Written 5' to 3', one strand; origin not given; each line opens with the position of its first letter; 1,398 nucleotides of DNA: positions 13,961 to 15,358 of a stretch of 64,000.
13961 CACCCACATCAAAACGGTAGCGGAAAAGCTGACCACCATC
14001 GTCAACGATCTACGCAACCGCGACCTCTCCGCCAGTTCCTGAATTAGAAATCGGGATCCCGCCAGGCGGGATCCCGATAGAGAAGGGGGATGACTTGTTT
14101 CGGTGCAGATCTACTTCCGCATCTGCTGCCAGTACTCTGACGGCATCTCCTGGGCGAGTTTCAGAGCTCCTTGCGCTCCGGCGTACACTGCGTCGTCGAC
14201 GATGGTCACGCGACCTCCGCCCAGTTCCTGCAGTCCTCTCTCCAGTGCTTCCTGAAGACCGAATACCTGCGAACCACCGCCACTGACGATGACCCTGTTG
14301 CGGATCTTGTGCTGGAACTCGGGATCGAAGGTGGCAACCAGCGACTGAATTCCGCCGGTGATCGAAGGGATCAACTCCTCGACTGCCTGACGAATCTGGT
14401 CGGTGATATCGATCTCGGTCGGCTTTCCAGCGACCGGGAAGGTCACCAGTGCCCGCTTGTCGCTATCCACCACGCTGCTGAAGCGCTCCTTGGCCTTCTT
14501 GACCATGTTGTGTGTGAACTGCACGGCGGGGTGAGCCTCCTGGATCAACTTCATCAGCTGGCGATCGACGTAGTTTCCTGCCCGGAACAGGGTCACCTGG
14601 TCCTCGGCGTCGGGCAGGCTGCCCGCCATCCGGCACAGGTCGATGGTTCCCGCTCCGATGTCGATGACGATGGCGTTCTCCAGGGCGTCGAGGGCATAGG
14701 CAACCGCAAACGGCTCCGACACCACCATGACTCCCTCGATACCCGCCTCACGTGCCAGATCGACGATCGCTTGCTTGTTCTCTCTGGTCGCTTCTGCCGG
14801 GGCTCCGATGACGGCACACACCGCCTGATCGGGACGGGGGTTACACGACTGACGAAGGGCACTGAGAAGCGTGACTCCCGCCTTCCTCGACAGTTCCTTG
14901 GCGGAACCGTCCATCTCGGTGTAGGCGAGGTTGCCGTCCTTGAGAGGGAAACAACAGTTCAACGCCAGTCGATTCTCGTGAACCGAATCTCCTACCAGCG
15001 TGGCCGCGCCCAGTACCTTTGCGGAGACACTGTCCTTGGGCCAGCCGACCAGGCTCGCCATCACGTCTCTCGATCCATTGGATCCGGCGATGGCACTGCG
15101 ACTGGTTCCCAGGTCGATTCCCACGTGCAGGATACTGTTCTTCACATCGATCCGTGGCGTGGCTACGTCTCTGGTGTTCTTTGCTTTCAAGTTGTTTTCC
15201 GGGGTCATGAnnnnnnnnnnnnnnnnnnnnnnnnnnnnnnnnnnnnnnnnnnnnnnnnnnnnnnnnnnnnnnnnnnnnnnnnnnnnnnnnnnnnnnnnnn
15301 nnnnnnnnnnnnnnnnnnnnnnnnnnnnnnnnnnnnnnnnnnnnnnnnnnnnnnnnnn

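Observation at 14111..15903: Orphan MamK-family actin plus coiled-coil partner operon outside any magnetosome context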

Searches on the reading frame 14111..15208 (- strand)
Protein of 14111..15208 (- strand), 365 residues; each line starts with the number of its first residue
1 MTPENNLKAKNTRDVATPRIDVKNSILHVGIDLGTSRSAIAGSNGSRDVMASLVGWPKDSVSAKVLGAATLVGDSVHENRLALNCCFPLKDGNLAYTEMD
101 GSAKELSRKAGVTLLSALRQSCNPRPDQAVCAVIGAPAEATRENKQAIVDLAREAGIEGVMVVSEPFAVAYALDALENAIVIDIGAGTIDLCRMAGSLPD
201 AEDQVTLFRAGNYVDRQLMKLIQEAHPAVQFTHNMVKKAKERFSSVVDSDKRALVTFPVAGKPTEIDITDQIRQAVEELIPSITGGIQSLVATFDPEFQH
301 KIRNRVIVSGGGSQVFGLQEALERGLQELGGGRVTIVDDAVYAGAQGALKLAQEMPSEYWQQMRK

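Call 3: search_protein_families(library=pfam, proteins=[window:14111-15208:-], max_evalue=0.01)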
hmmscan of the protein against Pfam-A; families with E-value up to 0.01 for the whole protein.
window:14111-15208:- (365 aa): 6 families
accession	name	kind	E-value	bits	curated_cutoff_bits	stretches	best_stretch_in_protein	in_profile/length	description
PF06723.19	MreB_Mbl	-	4.6e-22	78.7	27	1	28-355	3-322/327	MreB/Mbl protein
PF00022.25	Actin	-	7.3e-09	35.1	27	1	37-241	17-210/410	Actin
PF00012.26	HSP70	-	4.1e-07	29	20.6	1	113-191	116-200/599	Hsp70 protein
PF25229.1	Salactin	-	2.5e-06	27.2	27.1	1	170-355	141-334/335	Salactin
PF22128.2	Alp7A_like_C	-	0.00084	19.6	22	1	179-331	2-142/156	Alp7A C-terminal domain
PF25216.1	Volactin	-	0.0085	16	35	0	141-350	129-319/321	Volactin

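Call 4: search_protein_families(library=ncbifam, proteins=[window:14111-15208:-], max_evalue=0.01)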
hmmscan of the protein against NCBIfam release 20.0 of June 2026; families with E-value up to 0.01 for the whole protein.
window:14111-15208:- (365 aa): 18 families
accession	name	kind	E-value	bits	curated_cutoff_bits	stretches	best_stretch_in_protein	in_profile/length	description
NF040964.1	MamK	subfamily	1.6e-118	395.6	400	1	27-364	1-331/335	MamK family actin-like protein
NF053558.1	BeeR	equivalog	2.8e-52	177.9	530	1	27-363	1-348/349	BeeR family actin-like protein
NF010539.0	PRK13927.1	subfamily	6.9e-20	71.2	293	1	28-355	8-329/339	rod shape-determining protein MreB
TIGR00904.1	mreB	subfamily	5.1e-15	55.3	365.75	1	29-354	5-328/334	MreB/Mrl family cell shape determining protein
NF010540.1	PRK13929.1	exception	2.4e-12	46.6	515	1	29-326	7-302/334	rod-share determining protein MreBH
NF011660.0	PRK15080.1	equivalog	1.2e-09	37.8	182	1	131-189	96-153/277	ethanolamine utilization protein EutJ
NF053533.1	salactin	equivalog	1.5e-08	34.1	400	1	169-354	141-334/335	actin-like salactin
TIGR01991.1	HscA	equivalog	2.7e-08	32.8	708.55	1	113-323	113-334/600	Fe-S protein assembly chaperone HscA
NF003520.0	PRK05183.1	subfamily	1.1e-07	30.7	620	1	114-193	134-220/621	Fe-S protein assembly chaperone HscA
TIGR02529.1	EutJ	subfamily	1.7e-07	30.9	152.1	1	132-191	64-122/239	ethanolamine utilization protein EutJ family protein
NF009947.0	PRK13411.1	equivalog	7.7e-07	27.5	1002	1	128-193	132-202/662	molecular chaperone DnaK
NF001413.0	PRK00290.1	equivalog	1.3e-06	27.1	648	1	127-192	130-199/625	molecular chaperone DnaK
TIGR02350.1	prok_dnaK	equivalog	4.3e-06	25.4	822.55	1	114-192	114-198/596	molecular chaperone DnaK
NF009946.0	PRK13410.1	equivalog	2.1e-05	23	1019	1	130-192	136-202/669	molecular chaperone DnaK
NF010498.0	PRK13917.1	equivalog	2.7e-05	23.5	417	1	179-352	187-334/344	plasmid segregation protein ParM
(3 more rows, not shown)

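Call 6: find_homologous_proteins(query=window:14111-15208:-)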
Query window:14111-15208:- (365 aa): 3549 proteins with E <= 0.001 among 8000 candidates; the best 120 are listed.
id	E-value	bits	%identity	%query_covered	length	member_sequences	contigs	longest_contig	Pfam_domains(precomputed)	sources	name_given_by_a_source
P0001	1.9e-235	798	100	100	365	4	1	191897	PF00012.27,PF06723.20,PF25229.2,PF00022.26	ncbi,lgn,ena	-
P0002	4.4e-186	636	79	100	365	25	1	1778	PF00012.27,PF06723.20,PF25229.2,PF00022.26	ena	-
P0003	8.1e-185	632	80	100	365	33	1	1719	PF00012.27,PF06723.20,PF00022.26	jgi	-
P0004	2.8e-181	620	77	100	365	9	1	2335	PF00012.27,PF06723.20,PF00022.26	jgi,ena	-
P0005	1.9e-178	611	75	100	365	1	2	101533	PF00012.27,PF22128.3,PF06723.20,PF25229.2,PF00022.26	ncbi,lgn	-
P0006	1.7e-175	601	75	100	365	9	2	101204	PF00012.27,PF06723.20,PF00022.26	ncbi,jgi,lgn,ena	jgi:rod shape-determining protein MreB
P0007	9.5e-174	595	73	100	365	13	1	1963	PF00012.27,PF22128.3,PF06723.20,PF00022.26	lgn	-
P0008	1.9e-166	571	72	99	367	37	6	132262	PF00012.27,PF06723.20,PF25229.2,PF00022.26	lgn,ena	-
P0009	5.8e-165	566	72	98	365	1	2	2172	PF00012.27,PF06723.20,PF25229.2,PF00022.26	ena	-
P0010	8.4e-164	563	72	98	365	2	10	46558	PF00012.27,PF06723.20,PF25229.2,PF00022.26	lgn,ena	-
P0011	3.0e-163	561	73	97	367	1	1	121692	PF00012.27,PF06723.20,PF25229.2,PF00022.26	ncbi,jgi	-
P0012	2.3e-158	545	70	99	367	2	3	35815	PF01869.27,PF00012.27,PF06723.20,PF25229.2,PF00022.26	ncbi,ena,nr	ncbi:MAG: hypothetical protein CBC13_03000 [Planctomycetia bacterium TMED53]|nr:MAG: hypothetical pr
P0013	1.7e-157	542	70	97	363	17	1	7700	PF00012.27,PF06723.20,PF25229.2,PF00022.26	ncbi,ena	-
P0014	3.1e-152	525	65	98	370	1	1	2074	PF00012.27,PF06723.20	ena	-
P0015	1.1e-148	513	67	93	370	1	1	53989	PF00012.27,PF06723.20,PF00022.26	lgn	-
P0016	2.0e-146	506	66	93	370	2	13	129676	PF00012.27,PF06723.20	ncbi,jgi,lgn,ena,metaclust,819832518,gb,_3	metaclust:\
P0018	1.2e-138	480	62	94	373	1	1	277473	PF00012.27,PF06723.20,PF00022.26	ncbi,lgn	-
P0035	5.1e-134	465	58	98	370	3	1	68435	PF00012.27,PF06723.20,PF00022.26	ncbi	-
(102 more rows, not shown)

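Call 14: find_related_loci(query=A1, collection=genome_contigs, flank=8000)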
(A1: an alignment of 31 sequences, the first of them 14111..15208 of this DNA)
Query A1 (365 aa) in genome_contigs; peptide patterns used: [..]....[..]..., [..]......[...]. (x = any residue, [..] = any of these).
600 stretches matched a pattern (row limit reached: there are more); 221 encode a relative of the query (tblastn E <= 1e-3); the best 80 are kept; 80 distinct loci.
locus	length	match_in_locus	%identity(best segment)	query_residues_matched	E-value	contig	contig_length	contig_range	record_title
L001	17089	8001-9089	72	1-363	1e-173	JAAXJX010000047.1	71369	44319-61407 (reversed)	MAG: Planctomycetia bacterium isolate SW42618_bin_2 NODE_55_length_71369_cov_18.157991, whole genome shotgun sequence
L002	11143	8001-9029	59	22-364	5e-145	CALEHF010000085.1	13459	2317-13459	MAG TPA_asm: uncultured bacterium isolate ERR2206785_bin.14_CONCOCT_v1.1_MAG genome assembly, contig: ERZ890425.493, who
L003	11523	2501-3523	66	23-363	3e-155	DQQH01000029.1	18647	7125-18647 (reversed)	MAG TPA_asm: Planctomycetota bacterium isolate SZUA-1234 k95_1002064, whole genome shotgun sequence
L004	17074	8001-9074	49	1-363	5e-110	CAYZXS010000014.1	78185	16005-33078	MAG TPA_asm: uncultured Planctomycetales bacterium isolate binchicken_co65_372 genome assembly, contig: NODE_1105_length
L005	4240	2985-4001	49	26-364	6e-109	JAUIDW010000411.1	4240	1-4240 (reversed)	MAG: bacterium isolate 8_bin.1 NODE_18300_length_4240_cov_1.411622, whole genome shotgun sequence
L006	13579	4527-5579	47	11-364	8e-107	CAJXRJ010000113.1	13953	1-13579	TPA_asm: uncultured bacterium isolate SRR3933245_bin.12_MetaBAT_v2.12.1_MAG genome assembly, contig: NODE_535_length_139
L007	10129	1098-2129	47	21-364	1e-105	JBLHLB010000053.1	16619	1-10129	MAG: Planctomycetota bacterium isolate 3300054698_139 Ga0535670_0006153, whole genome shotgun sequence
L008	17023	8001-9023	49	24-364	4e-105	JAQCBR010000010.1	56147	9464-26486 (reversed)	MAG: Planctomycetota bacterium isolate casp15-mb.161 NODE_685_length_56147_cov_0.102930, whole genome shotgun sequence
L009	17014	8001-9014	48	26-364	7e-105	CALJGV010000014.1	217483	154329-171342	MAG: uncultured bacterium isolate S4_Bin_MAXBIN__217_1 genome assembly, contig: c_000000924330, whole genome shotgun seq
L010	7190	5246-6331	47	3-364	1e-104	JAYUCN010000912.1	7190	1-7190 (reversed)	MAG: Planctomycetota bacterium isolate GFS_6982 GFS_6982_911, whole genome shotgun sequence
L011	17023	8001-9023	47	24-364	8e-104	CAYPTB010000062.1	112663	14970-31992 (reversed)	MAG TPA_asm: uncultured Planctomycetaceae bacterium isolate binchicken_co31_419 genome assembly, contig: k141_2952659, w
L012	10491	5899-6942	46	15-364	1e-102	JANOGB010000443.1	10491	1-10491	MAG: Planctomycetota bacterium isolate SOY_64_metabat_319 SOY_64_k141_2591102, whole genome shotgun sequence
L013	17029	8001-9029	48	24-364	9e-102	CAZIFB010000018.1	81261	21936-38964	MAG TPA_asm: uncultured candidatus Brocadiaceae bacterium isolate SRP237561_co1_222 genome assembly, contig: NODE_387_le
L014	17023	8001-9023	47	23-361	1e-101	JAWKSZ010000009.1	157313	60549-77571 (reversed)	MAG: Planctomycetota bacterium isolate ABC1.64 ABC1.64.fa-9, whole genome shotgun sequence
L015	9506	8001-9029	48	24-364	7e-102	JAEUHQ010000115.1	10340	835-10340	MAG: Planctomycetota bacterium isolate new MAG-21 k141_2218672, whole genome shotgun sequence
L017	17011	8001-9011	48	24-364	3e-101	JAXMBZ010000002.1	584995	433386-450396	MAG: Planctomycetota bacterium isolate STL-PLA49 C2.167.fa-2, whole genome shotgun sequence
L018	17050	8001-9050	46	19-364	7e-101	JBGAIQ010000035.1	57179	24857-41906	MAG: Planctomycetota bacterium isolate MAG_AAO_H125.15 AAOH125-15_opera_contig_1578, whole genome shotgun sequence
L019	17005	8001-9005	47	26-364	2e-100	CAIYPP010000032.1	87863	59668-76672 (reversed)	MAG: uncultured planctomycete isolate LaPlata-b_bin-0967 genome assembly, contig: bin-0967:032/160, whole genome shotgun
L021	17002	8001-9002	46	27-363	6e-100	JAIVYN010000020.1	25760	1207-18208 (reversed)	MAG: Candidatus Aegiribacteria sp. isolate SFP3_RS_05_5 NODE_192_length_25828_cov_5.655967, whole genome shotgun sequenc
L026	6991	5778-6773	47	27-361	8e-98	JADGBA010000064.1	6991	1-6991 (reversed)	MAG: Candidatus Omnitrophota bacterium isolate nS315bin20 nS315_bin20_NODE_6922_length_6991_cov_4.029412, whole genome s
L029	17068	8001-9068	46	4-364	1e-97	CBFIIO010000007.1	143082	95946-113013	MAG: Planctomycetota bacterium isolate Co_bin_869_indstr genome assembly, contig: Co_bin_869_indstr_c7, whole genome sho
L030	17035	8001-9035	45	26-365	1e-95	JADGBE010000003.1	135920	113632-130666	MAG: Desulfamplus sp. isolate nS315bin44 nS315_bin44_NODE_3_length_135920_cov_28.949261, whole genome shotgun sequence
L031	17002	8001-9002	45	23-363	4e-95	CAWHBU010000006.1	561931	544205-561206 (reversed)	MAG: uncultured delta proteobacterium isolate MFD03726.bin.2.155 genome assembly, contig: contig_11712, whole genome sho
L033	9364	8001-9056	44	10-364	7e-95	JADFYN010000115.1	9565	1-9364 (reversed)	MAG: Deltaproteobacteria bacterium isolate nDJH8bin5 nDJH8_bin5_NODE_115_length_9565_cov_2.679487, whole genome shotgun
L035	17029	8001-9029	46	24-365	2e-94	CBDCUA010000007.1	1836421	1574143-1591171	MAG: Phycisphaeraceae bacterium isolate ab2f064c-c327-4047-8da2-9c7ef337f7e9 genome assembly, contig: contig_7, whole ge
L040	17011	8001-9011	44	24-364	3e-92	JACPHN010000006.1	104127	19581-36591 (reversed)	MAG: Candidatus Schekmanbacteria bacterium isolate NC_groundwater_415_Ag_B-0.1um_66_15 GD18-4_B1_scaffold_76053, whole g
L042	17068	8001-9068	43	6-363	3e-92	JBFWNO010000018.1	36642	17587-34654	MAG: Planctomycetota bacterium isolate CA_2019_TPBF_114 NODE_6457_length_36642_cov_4.860879_TPBF, whole genome shotgun s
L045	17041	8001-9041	44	24-364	6e-92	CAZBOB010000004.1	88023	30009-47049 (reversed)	MAG TPA_asm: uncultured Desulfobacteraceae bacterium isolate binchicken_co34_357 genome assembly, contig: NODE_252_lengt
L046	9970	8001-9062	41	19-364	3e-91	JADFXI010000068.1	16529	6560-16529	MAG: Nitrospirae bacterium isolate nDJH13bin21 nDJH13_bin21_NODE_68_length_16529_cov_2.814779, whole genome shotgun sequ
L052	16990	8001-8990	45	27-363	3e-90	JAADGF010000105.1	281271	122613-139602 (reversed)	MAG: Gammaproteobacteria bacterium isolate M_MetaBat.104 contig-127_2, whole genome shotgun sequence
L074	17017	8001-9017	45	24-364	7e-85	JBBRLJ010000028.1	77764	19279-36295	MAG: Planctomycetota bacterium isolate La1_maxbin2.009 LA1C_X2.009_k141_238625L_77764_cov_24.3331, whole genome shotgun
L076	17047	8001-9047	41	9-363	5e-84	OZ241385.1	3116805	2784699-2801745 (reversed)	MAG: Rhodothermales bacterium isolate ca287509-31ff-4378-acd2-cec91d6888d7 genome assembly, chromosome: 1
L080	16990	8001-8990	42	27-363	2e-83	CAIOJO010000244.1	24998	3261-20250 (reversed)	MAG: uncultured Telmatospirillum sp. isolate AlinenLipids_bin-4733 genome assembly, contig: bin-4733:244/568, whole geno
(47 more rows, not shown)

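Call 27: search_solved_structures(query=window:14111-15208:-, max_evalue=0.00001, show_alignments=2)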
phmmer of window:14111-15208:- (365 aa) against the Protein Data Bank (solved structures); distinct sequences matched with E-value up to 0.00001: 20.
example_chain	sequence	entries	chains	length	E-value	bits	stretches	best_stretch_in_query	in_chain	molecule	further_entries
5ljw_A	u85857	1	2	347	5.3e-81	275.6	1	24-363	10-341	Actin-like ATPase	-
5jyg_A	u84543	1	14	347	5.3e-81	275.6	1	24-363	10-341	Actin-like ATPase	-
5ljv_A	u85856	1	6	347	7.3e-81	275.1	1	24-363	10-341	Actin-like ATPase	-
8r2n_A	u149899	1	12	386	4e-28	101.7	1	23-362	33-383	Actin/actin family protein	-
7e1c_A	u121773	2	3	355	8.4e-11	44.8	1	131-326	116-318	Cell shape-determining protein MreB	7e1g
1jce_A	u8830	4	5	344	3.6e-09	39.4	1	132-324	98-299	ROD SHAPE-DETERMINING PROTEIN MREB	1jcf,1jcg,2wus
7bvy_A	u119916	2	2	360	1.4e-08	37.4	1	50-317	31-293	Cell shape determining protein MreB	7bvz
7zpt_M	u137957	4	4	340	2.3e-08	36.8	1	29-322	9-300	Cell shape-determining protein MreB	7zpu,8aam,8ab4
8azg_M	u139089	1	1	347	2.5e-08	36.7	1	29-322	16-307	Cell shape-determining protein MreB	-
2v7y_A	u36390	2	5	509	5.7e-07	32.2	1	29-201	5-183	CHAPERONE PROTEIN DNAK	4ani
4czf_A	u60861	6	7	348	1.7e-06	30.6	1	118-352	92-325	ROD SHAPE-DETERMINING PROTEIN MREB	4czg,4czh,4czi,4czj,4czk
4czl_A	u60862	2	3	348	1.7e-06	30.6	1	118-352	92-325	ROD SHAPE-DETERMINING PROTEIN MREB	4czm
3qfp_A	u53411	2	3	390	1.8e-06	30.6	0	128-255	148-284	78 kDa glucose-regulated protein homolog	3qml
3qfu_A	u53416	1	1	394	2e-06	30.4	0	128-255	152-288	78 kDa glucose-regulated protein homolog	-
8w1m_A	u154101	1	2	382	2.3e-06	30.2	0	119-193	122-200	Chaperone protein DnaK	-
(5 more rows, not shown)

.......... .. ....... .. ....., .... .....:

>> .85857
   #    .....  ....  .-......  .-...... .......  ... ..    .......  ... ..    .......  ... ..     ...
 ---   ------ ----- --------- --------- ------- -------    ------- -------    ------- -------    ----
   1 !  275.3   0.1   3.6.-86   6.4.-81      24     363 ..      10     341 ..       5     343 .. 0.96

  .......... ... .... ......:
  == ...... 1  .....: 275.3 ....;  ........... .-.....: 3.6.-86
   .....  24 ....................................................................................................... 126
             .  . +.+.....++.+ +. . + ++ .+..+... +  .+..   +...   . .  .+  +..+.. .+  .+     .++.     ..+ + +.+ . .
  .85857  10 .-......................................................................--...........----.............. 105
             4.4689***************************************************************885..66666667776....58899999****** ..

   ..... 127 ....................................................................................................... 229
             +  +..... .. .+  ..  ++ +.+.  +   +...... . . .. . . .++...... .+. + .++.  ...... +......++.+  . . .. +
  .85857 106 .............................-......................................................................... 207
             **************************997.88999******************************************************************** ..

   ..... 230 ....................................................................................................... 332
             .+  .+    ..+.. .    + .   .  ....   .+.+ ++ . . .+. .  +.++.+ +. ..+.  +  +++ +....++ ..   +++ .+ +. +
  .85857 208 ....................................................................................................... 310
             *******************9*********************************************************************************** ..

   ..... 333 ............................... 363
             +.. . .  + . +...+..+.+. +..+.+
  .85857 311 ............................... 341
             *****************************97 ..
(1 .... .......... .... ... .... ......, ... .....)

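Call 28: search_protein_families(library=pfam, proteins=[L017:6819-7874:+, L018:6812-7921:+, L013:6677-7918:+, L042:6819-7937:+, L031:6890-7993:+, L052:6725-7999:+, L040:6772-7944:+, L076:7012-8019:+, L030:7422-7943:+, L035:7245-7868:+], max_evalue=0.01)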
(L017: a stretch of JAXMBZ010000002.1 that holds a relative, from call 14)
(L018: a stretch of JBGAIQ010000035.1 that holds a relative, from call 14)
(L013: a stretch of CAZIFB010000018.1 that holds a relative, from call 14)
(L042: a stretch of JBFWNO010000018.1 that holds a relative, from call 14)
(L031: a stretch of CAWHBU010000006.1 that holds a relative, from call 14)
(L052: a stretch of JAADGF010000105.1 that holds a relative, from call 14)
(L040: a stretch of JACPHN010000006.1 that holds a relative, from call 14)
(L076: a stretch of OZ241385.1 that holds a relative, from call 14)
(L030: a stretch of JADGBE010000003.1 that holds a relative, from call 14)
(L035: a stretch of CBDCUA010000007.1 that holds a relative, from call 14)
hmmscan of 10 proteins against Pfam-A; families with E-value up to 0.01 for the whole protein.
L017:6819-7874:+ (351 aa): 3 families
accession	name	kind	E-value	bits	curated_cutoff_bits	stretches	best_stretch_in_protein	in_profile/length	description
PF00990.26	GGDEF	-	3.6e-17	63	23.8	1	11-165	4-160/161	Diguanylate cyclase, GGDEF domain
PF17853.6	GGDEF_2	-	4.9e-05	24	24.5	1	39-134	22-95/116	GGDEF-like domain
PF24898.2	GGDEF_GdpP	-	0.0062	17.2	30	0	113-166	67-115/126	Cyclic-di-AMP phosphodiesterase GdpP-like, GGDEF domain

L018:6812-7921:+ (369 aa): 1 family
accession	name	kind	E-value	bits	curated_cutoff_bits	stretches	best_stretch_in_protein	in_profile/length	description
PF16888.10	YwqH-like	-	0.0036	18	33.7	0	278-307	6-35/123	YwqH-like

L013:6677-7918:+ (413 aa): 1 family
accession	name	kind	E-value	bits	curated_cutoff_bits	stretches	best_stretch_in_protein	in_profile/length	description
PF23991.1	DUF7310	-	0.0024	18.7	40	1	321-366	12-57/83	Coiled-coil region of unknown function (DUF7310)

L042:6819-7937:+ (372 aa): 2 families
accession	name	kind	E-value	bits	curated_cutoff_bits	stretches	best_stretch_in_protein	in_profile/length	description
PF00482.28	T2SSF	-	0.0023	18.3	25.2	0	199-245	49-96/125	Type II secretion system (T2SS), protein F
PF14362.11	DUF4407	-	0.0092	15.7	31.3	0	225-331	104-213/297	Domain of unknown function (DUF4407)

L031:6890-7993:+ (367 aa): 1 family
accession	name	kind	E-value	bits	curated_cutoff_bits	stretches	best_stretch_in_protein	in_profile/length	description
PF01520.23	Amidase_3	-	1.8e-46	158.8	27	1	142-352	1-172/174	N-acetylmuramoyl-L-alanine amidase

L052:6725-7999:+ (424 aa): 1 family
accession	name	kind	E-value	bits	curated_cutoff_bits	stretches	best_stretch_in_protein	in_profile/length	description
PF01520.23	Amidase_3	-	2.1e-44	152.1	27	1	189-398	1-172/174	N-acetylmuramoyl-L-alanine amidase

L040:6772-7944:+ (390 aa): 1 family
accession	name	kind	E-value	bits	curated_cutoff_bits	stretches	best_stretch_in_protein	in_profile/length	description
PF01520.23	Amidase_3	-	4.1e-44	151.1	27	1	170-383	1-173/174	N-acetylmuramoyl-L-alanine amidase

L076:7012-8019:+ (335 aa): 1 family
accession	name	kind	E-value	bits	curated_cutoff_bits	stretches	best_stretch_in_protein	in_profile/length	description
PF01520.23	Amidase_3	-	3e-44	151.5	27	1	111-320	1-172/174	N-acetylmuramoyl-L-alanine amidase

L030:7422-7943:+ (173 aa): 1 family
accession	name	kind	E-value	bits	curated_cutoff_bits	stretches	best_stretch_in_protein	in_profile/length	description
PF23991.1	DUF7310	-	0.0035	18.2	40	1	72-143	2-73/83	Coiled-coil region of unknown function (DUF7310)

L035:7245-7868:+ (207 aa): 0 families
